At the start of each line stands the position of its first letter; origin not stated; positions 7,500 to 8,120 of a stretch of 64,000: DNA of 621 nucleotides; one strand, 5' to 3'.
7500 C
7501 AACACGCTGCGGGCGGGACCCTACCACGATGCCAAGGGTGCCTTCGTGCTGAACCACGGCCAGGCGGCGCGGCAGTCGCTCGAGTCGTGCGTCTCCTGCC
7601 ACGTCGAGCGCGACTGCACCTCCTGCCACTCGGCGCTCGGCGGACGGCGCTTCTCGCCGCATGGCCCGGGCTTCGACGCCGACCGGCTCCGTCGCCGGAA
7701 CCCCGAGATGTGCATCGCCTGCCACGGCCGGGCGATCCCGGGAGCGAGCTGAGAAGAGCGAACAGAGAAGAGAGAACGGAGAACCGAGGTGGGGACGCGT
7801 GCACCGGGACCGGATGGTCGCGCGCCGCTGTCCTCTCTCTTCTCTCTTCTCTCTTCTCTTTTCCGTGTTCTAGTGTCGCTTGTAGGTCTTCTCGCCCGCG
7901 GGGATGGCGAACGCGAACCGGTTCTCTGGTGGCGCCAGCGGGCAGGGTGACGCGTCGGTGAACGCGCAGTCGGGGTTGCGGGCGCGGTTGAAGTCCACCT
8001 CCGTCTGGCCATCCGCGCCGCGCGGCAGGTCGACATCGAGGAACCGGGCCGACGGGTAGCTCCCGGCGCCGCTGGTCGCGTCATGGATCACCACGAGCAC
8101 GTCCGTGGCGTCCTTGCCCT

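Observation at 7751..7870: Heptad-periodic GA-arm / CT-arm inverted element between convergent genes (copy 1)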

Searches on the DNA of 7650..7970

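Call 90: search_rna_families(source=window, start=7650, end=7970, threshold=evalue, max_evalue=1)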
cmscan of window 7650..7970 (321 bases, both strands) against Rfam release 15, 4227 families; matches with E-value up to 1: 9.
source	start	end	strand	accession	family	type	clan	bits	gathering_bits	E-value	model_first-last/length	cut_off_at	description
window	7755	7854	+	RF03792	MIR6462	Gene; miRNA;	-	33.4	96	0.00024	1-119/119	no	MIR6462 microRNA precursor family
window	7749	7867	+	RF00908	MIR529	Gene; miRNA;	-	22.8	75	0.0049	1-131/131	no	MIR529 microRNA precursor family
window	7750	7859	-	RF03629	mir-641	Gene; miRNA;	-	22.1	100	0.065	1-98/98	no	mir-641 microRNA precursor family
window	7747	7874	-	RF00908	MIR529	Gene; miRNA;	-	21.4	75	0.013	1-131/131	no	MIR529 microRNA precursor family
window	7760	7862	-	RF03778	mir-483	Gene; miRNA;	-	21.4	60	0.11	1-75/75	no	mir-483 microRNA precursor family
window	7770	7860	+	RF00942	mir-1224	Gene; miRNA;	-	21.4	105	0.16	1-86/86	no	mir-1224 microRNA precursor family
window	7745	7864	-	RF03792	MIR6462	Gene; miRNA;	-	21.1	96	0.2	1-119/119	no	MIR6462 microRNA precursor family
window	7761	7863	+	RF03778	mir-483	Gene; miRNA;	-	20.7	60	0.16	1-75/75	no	mir-483 microRNA precursor family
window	7761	7855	+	RF00988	mir-657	Gene; miRNA;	-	18.6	69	0.44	1-86/86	no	mir-657 microRNA precursor family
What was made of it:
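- On Rfam RNA families: At a lenient threshold the region gives only sub-threshold matches to eukaryotic miRNA hairpins (call 90).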
